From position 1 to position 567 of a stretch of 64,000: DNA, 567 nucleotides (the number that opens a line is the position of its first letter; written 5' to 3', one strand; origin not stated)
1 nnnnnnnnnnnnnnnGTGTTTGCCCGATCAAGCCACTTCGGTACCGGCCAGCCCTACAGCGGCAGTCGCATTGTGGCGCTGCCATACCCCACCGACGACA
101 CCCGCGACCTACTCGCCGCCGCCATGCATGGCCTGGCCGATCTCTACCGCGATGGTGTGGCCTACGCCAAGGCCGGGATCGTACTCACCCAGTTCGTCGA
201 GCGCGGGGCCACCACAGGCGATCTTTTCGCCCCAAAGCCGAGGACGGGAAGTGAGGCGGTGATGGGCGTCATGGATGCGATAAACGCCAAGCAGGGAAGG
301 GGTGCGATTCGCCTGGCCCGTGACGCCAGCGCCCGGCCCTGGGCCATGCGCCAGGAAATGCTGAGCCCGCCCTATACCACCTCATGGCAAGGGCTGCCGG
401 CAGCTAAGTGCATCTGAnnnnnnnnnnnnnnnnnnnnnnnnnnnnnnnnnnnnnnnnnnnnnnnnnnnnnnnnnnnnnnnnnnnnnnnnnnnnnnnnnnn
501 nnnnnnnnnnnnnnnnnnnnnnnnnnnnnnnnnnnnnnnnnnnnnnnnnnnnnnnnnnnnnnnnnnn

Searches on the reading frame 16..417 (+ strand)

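Call 44: search_protein_families(library=pfam, proteins=[window:16-417:+], max_evalue=0.01)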
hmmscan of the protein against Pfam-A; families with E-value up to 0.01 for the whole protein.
window:16-417:+ (133 aa): 2 families
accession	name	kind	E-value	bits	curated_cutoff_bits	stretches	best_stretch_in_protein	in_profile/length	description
PF13438.11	DUF4113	-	2.7e-19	69.4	24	1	80-129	1-50/51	Domain of unknown function (DUF4113)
PF11799.13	IMS_C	-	2e-07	31.8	20.7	1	3-70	49-109/109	impB/mucB/samB family C-terminal domain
